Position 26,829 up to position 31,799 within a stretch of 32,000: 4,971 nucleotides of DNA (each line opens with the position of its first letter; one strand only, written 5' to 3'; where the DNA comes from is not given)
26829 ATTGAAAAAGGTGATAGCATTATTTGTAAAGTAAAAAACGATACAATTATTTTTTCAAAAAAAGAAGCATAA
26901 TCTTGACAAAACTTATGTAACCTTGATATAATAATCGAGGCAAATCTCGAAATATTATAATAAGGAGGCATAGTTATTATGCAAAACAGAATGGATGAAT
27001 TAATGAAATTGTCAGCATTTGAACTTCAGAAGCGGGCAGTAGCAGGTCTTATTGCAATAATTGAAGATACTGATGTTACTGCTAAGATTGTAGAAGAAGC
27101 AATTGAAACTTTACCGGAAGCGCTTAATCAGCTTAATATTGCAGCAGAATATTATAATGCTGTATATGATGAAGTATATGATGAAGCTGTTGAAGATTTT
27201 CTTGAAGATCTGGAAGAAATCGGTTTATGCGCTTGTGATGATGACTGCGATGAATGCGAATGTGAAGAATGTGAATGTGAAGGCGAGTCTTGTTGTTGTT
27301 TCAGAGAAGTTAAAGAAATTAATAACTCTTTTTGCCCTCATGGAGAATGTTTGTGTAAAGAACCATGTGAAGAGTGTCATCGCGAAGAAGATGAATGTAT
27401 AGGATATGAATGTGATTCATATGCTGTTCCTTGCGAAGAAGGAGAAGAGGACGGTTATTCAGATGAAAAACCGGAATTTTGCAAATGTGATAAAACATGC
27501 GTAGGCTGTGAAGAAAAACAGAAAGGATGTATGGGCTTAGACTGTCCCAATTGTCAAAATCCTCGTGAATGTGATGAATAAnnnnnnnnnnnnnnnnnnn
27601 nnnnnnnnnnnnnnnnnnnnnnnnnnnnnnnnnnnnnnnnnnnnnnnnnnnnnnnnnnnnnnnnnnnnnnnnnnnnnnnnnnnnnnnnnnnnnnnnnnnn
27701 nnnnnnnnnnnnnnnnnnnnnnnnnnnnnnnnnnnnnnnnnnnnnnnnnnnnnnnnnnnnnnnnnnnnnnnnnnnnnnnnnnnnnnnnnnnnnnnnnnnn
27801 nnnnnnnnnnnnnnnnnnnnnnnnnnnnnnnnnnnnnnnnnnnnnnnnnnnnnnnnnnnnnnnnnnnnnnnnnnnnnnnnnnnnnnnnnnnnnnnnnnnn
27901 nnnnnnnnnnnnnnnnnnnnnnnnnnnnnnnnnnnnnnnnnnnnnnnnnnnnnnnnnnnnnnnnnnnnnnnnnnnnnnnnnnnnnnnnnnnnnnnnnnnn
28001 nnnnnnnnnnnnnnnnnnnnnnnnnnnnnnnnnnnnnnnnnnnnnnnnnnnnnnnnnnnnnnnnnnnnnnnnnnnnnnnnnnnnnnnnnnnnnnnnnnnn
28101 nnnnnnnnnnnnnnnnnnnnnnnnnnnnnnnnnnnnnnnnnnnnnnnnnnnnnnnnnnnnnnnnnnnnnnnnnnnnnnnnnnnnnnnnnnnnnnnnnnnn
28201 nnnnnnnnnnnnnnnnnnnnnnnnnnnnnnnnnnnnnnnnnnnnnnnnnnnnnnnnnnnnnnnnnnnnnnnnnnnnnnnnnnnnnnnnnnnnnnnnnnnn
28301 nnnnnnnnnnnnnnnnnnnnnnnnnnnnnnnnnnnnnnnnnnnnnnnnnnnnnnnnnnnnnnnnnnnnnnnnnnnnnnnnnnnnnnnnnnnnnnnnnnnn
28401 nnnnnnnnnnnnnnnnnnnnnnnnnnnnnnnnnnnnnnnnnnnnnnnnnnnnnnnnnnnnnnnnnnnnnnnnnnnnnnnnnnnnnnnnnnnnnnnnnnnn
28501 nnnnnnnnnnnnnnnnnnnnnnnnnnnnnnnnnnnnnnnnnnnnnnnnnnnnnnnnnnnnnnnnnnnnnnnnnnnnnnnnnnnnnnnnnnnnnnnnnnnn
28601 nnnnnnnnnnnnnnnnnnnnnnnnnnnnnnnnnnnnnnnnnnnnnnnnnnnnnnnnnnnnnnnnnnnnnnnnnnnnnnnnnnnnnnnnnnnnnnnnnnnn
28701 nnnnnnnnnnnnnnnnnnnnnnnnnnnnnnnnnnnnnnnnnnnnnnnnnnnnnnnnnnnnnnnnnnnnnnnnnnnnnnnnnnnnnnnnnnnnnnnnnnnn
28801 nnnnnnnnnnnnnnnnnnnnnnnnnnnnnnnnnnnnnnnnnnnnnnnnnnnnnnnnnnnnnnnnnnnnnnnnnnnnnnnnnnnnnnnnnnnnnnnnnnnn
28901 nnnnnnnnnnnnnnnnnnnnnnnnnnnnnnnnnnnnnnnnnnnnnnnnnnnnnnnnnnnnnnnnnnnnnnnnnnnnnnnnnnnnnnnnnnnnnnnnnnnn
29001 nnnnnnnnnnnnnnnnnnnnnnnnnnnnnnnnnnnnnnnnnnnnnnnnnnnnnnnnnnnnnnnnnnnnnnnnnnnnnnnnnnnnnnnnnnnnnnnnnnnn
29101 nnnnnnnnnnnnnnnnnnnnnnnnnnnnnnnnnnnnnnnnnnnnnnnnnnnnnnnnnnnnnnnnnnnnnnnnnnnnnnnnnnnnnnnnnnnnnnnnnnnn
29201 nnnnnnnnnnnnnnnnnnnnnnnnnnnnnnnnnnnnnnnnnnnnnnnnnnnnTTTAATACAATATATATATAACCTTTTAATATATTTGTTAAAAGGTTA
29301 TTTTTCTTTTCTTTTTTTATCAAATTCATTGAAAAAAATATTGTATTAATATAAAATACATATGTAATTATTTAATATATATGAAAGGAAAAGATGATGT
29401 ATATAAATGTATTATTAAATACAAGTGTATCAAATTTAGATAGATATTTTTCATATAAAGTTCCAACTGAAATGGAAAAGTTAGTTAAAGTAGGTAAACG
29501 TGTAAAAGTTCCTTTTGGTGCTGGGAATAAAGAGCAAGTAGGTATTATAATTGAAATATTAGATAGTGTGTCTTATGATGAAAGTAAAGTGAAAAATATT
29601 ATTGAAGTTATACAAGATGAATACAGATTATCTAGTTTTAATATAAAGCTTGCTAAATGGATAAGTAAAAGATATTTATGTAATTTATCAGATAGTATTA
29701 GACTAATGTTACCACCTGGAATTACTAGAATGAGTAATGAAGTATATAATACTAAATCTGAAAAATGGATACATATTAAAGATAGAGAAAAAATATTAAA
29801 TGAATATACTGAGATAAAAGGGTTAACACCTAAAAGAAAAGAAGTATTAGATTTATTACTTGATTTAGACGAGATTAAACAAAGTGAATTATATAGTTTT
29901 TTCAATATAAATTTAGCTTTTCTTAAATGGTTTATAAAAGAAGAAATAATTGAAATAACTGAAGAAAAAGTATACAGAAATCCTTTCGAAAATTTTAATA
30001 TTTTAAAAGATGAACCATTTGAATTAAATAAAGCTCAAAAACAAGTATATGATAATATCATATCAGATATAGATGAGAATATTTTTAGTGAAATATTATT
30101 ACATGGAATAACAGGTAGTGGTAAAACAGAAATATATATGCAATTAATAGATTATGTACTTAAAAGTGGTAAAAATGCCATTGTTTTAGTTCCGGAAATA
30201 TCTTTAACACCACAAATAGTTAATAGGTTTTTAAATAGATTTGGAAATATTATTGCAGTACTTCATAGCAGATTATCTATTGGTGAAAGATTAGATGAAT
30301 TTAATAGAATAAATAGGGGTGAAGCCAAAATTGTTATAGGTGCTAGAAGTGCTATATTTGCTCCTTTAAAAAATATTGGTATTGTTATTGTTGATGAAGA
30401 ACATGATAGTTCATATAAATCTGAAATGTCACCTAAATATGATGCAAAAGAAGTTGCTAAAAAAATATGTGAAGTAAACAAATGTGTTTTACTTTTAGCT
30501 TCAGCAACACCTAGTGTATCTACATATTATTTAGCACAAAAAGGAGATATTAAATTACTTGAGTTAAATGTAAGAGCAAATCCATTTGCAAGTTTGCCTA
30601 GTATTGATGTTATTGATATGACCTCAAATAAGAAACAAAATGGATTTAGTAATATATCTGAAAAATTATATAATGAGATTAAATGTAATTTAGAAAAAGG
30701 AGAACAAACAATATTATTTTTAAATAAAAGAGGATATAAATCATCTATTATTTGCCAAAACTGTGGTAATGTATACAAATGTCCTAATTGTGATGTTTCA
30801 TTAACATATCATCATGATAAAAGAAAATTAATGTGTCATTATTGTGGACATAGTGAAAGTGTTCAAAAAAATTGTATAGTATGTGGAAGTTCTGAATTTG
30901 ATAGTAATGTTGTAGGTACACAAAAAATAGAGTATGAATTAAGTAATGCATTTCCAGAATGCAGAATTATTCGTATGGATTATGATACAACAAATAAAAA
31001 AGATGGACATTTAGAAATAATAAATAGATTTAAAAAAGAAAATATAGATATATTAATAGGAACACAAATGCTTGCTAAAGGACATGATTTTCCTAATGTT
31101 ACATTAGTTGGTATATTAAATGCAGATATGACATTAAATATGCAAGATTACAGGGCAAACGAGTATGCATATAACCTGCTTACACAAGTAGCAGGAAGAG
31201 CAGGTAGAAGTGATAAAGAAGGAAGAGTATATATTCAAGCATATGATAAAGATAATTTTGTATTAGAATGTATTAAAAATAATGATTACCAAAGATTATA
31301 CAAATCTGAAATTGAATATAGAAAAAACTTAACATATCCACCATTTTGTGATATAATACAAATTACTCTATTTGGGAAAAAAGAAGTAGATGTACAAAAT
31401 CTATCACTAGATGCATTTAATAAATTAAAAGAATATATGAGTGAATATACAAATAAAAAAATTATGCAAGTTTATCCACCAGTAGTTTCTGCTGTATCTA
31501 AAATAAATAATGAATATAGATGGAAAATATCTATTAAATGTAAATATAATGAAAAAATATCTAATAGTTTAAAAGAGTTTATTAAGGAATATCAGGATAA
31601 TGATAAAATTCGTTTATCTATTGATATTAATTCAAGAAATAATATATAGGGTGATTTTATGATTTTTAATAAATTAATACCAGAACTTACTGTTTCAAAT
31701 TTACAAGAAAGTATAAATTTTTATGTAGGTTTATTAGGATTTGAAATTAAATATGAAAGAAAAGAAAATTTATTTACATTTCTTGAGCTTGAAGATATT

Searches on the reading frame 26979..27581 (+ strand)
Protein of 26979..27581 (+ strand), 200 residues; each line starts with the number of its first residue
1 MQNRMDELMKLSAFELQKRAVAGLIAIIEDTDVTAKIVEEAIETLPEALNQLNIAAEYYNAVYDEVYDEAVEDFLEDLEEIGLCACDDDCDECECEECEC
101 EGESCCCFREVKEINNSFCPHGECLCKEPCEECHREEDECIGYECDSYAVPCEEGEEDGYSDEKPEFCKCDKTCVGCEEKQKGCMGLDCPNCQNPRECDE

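Call 7: find_encoding_contigs(protein=window:26979-27581:+, flank=4000, max_places=10)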
Protein window:26979-27581:+ (200 aa): 23 contigs read that carry it; 6 places shown.
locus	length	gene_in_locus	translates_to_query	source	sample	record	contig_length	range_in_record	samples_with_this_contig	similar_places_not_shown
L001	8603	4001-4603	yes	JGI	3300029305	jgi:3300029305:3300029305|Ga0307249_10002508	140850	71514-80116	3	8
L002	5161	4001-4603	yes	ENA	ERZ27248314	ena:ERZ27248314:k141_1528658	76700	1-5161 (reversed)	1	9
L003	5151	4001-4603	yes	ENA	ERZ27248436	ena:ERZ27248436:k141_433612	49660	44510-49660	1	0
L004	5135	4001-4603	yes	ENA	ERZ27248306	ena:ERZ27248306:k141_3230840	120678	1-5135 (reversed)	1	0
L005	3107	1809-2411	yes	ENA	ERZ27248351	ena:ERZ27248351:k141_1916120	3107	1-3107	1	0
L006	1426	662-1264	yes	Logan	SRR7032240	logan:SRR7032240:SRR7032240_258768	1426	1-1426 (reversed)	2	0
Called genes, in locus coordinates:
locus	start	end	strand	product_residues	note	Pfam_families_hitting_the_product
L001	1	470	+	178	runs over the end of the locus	PF02151:UVR (weak)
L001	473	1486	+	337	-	PF00217:ATP-gua_Ptrans, PF27454:McsB_C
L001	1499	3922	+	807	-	PF02861:Clp_N, PF00004:AAA, PF23569:NBD_SMAX1, PF17871:AAA_lid_9, PF00004:AAA, PF07724:AAA_2, PF07728:AAA_5, PF10431:ClpB_D2-small, +11 more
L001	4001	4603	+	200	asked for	-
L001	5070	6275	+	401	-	-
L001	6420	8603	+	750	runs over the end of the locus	PF17764:PriA_3primeBD, PF00270:DEAD, PF04851:ResIII, PF18319:Zn_ribbon_PriA, PF00271:Helicase_C, PF18074:PriA_C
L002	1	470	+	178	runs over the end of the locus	PF02151:UVR (weak)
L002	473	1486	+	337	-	PF00217:ATP-gua_Ptrans, PF27454:McsB_C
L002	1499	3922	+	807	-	PF02861:Clp_N, PF00004:AAA, PF23569:NBD_SMAX1, PF17871:AAA_lid_9, PF00004:AAA, PF07724:AAA_2, PF07728:AAA_5, PF10431:ClpB_D2-small, +11 more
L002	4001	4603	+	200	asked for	-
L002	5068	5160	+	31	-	?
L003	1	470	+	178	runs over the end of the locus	PF02151:UVR (weak)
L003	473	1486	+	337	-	PF00217:ATP-gua_Ptrans, PF27454:McsB_C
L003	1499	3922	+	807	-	PF02861:Clp_N, PF00004:AAA, PF23569:NBD_SMAX1, PF17871:AAA_lid_9, PF00004:AAA, PF07724:AAA_2, PF07728:AAA_5, PF10431:ClpB_D2-small, +11 more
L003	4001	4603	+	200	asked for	-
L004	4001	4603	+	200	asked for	-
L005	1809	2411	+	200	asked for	-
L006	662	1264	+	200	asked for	-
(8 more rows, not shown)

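Call 13: search_protein_families(library=pfam, proteins=[window:26979-27581:+], max_evalue=1)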
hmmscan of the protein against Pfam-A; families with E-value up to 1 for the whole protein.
window:26979-27581:+ (200 aa): 3 families
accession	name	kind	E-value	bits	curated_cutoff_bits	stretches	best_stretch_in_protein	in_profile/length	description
PF02637.23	GatB_Yqey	-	0.083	13.2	27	1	9-53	33-77/148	GatB domain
PF21228.3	RuBisCO_activase_AAA_helical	-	0.093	13.5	27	1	33-78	13-56/96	Ribulose bisphosphate carboxylase/oxygenase activase, AAA, helical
PF12651.13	RHH_3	-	0.14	12.6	21.6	0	35-47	29-41/44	Ribbon-helix-helix domain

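Call 14: search_protein_families(library=ncbifam, proteins=[window:26979-27581:+], max_evalue=1)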
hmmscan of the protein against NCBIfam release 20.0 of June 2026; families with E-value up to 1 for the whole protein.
window:26979-27581:+ (200 aa): 1 family
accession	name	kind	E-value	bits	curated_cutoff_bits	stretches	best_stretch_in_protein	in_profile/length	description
NF053619.1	BT1927_fam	equivalog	0.081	11.4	1300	1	35-80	461-506/945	BT1927 family outer membrane S-layer protein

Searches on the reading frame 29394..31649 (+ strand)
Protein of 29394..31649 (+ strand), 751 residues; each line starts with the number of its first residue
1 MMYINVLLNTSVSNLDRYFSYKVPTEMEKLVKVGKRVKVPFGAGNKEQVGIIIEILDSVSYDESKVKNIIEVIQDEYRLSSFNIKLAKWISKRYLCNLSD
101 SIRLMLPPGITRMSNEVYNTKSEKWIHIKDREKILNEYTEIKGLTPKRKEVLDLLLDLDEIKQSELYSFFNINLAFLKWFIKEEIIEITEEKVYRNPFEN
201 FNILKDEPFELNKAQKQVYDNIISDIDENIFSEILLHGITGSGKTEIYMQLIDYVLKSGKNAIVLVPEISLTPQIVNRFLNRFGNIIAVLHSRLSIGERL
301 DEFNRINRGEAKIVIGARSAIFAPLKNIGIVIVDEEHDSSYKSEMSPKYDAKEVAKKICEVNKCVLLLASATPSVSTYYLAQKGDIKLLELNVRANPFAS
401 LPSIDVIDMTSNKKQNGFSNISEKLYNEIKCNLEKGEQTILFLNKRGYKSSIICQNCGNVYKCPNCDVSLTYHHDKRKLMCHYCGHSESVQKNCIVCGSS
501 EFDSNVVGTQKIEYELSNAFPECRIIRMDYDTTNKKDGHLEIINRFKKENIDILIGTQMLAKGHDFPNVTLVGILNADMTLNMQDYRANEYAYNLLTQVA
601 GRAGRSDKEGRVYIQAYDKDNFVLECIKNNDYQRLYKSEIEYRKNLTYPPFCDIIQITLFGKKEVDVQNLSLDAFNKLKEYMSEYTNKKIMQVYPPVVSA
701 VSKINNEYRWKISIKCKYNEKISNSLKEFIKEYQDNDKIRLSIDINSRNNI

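Call 16: find_related_loci(query=window:29394-31649:+, collection=genome_contigs, flank=6000)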
Query window:29394-31649:+ (751 aa) in genome_contigs; peptide patterns used: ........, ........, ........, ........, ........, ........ (x = any residue, [..] = any of these).
38 stretches matched a pattern, but none encodes a relative of the query by tblastn (E <= 1e-3).
